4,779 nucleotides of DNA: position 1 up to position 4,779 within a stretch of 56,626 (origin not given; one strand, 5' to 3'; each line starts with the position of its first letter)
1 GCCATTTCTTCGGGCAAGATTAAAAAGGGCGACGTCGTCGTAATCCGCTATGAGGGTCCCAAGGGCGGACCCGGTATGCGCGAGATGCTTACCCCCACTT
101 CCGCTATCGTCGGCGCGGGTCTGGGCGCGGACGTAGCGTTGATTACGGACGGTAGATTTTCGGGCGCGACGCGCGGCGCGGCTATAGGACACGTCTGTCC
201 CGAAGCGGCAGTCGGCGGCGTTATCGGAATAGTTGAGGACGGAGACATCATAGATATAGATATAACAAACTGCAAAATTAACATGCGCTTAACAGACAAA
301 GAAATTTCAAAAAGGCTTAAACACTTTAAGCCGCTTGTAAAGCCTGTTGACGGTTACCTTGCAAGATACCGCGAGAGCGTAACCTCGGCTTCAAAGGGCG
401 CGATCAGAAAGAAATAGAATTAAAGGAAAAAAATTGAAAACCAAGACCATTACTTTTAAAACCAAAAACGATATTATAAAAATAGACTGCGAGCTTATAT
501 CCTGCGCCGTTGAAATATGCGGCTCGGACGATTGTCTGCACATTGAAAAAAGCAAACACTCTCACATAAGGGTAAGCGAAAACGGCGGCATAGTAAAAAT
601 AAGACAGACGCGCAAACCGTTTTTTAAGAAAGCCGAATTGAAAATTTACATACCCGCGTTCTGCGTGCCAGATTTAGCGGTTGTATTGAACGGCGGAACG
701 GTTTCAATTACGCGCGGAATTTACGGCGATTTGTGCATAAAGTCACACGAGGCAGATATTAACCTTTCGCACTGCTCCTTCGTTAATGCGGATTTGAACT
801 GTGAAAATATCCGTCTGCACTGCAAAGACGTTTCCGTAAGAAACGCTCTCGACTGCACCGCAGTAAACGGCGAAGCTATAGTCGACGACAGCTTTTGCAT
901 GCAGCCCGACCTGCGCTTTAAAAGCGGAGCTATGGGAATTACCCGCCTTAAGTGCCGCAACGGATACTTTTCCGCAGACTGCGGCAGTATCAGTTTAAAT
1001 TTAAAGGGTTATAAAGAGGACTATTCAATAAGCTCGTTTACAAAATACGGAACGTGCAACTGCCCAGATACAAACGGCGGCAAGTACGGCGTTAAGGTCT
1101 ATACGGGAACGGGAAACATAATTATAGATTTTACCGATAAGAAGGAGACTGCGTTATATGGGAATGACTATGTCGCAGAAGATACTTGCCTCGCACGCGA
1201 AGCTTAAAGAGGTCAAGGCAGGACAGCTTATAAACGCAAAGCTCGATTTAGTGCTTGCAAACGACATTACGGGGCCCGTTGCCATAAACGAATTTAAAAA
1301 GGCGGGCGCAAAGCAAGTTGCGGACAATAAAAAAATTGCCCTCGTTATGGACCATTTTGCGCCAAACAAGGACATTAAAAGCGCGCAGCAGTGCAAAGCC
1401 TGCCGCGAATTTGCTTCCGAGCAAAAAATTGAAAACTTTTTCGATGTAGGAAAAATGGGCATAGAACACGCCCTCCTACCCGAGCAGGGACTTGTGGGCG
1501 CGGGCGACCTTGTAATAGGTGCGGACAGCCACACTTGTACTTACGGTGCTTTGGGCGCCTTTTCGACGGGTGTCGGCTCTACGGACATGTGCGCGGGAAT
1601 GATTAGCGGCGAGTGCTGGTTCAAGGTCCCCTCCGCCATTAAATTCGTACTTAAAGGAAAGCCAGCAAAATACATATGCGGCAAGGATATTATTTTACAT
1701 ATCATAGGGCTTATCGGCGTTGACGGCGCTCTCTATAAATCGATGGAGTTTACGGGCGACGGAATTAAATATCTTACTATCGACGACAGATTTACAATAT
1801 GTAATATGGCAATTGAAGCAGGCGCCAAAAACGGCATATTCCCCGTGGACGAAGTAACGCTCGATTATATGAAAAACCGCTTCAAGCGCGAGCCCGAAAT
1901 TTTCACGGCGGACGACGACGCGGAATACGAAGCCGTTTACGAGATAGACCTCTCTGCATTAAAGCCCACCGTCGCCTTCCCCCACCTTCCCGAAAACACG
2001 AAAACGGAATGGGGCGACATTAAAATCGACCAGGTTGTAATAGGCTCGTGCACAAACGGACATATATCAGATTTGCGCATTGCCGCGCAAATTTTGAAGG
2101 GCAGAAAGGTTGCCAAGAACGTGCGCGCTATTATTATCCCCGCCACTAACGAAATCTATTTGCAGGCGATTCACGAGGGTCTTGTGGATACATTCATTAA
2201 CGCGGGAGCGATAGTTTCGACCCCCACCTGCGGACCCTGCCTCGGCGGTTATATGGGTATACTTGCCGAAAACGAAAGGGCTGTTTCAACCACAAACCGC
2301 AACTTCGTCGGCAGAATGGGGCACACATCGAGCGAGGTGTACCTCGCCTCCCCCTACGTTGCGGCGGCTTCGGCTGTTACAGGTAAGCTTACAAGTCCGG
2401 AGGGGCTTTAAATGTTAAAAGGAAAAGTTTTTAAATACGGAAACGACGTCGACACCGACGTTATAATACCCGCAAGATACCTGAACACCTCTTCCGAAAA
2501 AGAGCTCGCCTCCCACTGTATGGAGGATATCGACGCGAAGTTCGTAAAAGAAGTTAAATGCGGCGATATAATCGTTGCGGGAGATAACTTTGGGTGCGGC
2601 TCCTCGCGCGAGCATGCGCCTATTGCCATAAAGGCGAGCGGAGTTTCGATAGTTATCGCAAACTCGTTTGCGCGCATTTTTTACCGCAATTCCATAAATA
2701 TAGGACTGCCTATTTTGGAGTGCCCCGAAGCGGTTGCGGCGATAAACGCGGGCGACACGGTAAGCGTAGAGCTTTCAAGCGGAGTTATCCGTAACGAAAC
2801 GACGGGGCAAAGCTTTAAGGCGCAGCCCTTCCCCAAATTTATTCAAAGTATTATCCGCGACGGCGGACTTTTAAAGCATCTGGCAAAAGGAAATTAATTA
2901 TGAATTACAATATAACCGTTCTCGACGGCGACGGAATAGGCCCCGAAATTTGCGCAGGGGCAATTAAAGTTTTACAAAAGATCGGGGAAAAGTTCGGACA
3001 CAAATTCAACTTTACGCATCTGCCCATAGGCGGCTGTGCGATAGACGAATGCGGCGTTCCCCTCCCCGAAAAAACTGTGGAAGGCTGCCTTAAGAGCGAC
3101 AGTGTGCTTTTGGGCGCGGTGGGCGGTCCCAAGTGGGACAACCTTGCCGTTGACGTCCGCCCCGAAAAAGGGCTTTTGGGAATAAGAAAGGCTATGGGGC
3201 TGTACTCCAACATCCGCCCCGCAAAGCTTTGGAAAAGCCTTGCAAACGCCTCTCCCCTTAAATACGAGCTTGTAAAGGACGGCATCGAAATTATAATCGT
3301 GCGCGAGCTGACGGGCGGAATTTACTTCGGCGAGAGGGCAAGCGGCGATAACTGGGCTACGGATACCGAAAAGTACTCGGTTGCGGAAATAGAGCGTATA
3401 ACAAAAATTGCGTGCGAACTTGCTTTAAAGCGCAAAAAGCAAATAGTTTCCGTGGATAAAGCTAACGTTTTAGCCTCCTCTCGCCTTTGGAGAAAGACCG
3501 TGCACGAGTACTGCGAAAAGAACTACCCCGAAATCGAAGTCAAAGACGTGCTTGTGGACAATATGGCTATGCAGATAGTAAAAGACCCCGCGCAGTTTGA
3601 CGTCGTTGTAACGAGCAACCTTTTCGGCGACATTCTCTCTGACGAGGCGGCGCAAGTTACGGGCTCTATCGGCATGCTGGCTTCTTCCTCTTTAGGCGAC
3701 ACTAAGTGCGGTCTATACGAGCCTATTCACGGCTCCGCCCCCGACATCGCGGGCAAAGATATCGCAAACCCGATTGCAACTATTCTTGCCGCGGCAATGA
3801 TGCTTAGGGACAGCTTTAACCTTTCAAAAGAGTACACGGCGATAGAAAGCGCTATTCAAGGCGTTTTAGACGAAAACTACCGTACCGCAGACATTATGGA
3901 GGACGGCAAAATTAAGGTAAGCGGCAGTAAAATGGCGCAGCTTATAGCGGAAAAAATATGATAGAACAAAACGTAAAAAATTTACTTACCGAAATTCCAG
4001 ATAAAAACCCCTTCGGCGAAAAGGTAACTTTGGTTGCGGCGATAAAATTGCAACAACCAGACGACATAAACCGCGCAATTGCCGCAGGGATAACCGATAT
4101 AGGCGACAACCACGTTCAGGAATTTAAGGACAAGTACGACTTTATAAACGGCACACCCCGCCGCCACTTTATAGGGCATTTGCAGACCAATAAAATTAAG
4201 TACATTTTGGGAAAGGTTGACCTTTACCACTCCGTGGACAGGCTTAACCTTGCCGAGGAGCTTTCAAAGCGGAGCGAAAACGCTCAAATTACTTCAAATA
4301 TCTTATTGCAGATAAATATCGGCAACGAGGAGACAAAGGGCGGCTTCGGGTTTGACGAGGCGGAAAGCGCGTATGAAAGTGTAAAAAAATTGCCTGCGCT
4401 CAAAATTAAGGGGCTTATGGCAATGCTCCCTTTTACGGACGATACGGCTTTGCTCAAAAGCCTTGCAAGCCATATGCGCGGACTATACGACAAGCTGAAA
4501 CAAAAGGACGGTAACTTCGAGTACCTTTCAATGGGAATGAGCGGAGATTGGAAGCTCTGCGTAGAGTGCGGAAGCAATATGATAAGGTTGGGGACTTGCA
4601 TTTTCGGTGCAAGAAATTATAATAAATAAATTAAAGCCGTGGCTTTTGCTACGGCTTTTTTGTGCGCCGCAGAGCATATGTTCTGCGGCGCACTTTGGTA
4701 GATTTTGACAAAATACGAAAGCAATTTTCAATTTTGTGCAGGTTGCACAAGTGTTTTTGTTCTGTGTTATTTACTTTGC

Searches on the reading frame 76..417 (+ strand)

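Call 54: search_protein_families(library=pfam, proteins=[window:76-417:+])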
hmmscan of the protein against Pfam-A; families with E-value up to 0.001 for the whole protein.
window:76-417:+ (113 aa): 1 family
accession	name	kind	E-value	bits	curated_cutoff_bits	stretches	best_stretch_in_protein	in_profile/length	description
PF24877.1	ILV_EDD_C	-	6e-41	140.4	27.7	1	1-109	83-191/191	Dihydroxy-acid/6-phosphogluconate dehydratase C-terminal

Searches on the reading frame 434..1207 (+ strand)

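Call 54: search_protein_families(library=pfam, proteins=[window:434-1207:+])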
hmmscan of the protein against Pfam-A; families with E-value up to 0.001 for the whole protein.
window:434-1207:+ (257 aa): 1 family
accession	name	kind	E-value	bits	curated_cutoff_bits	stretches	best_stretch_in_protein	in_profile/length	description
PF13349.12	DUF4097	-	5.6e-09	36.2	22.9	1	25-212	12-212/247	Toastrack DUF4097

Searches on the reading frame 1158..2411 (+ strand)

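Call 54: search_protein_families(library=pfam, proteins=[window:1158-2411:+])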
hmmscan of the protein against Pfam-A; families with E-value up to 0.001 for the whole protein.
window:1158-2411:+ (417 aa): 1 family
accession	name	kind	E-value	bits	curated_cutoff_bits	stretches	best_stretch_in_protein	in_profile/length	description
PF00330.25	Aconitase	-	4.8e-104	349.3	28.7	2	7-280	1-299/463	Aconitase family (aconitate hydratase)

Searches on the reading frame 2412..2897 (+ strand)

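Call 54: search_protein_families(library=pfam, proteins=[window:2412-2897:+])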
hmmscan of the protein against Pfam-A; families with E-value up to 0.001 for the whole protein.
window:2412-2897:+ (161 aa): 2 families
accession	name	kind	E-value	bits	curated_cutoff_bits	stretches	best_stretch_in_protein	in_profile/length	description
PF00694.25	Aconitase_C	-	3.6e-21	76.3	22.8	1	51-103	74-127/131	Aconitase C-terminal domain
PF06434.19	Aconitase_2_N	-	5.7e-07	29.8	27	1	5-153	2-166/204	Aconitate hydratase 2 N-terminus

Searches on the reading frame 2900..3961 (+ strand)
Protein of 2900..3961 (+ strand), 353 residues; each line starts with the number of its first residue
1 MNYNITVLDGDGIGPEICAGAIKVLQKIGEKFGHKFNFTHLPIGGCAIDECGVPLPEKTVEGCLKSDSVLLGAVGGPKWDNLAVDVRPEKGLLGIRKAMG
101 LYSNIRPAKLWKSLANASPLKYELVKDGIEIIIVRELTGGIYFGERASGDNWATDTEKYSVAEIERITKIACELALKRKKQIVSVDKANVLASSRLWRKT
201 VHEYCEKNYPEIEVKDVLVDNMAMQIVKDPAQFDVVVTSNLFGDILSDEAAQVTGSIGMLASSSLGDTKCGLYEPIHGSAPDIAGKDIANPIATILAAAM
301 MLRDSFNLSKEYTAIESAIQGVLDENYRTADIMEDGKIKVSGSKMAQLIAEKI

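Call 54: search_protein_families(library=pfam, proteins=[window:2900-3961:+])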
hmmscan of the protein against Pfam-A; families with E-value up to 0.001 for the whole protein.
window:2900-3961:+ (353 aa): 1 family
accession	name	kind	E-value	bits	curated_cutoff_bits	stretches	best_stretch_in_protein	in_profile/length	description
PF00180.25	Iso_dh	-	1.8e-133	445.5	27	1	4-347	1-346/348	Isocitrate/isopropylmalate dehydrogenase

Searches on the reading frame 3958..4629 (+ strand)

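Call 54: search_protein_families(library=pfam, proteins=[window:3958-4629:+])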
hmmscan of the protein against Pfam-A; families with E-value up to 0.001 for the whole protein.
window:3958-4629:+ (223 aa): 1 family
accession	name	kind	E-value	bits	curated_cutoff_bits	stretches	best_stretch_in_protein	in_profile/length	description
PF01168.26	Ala_racemase_N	-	1.4e-16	61.3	24.1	1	41-219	43-219/220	Alanine racemase, N-terminal domain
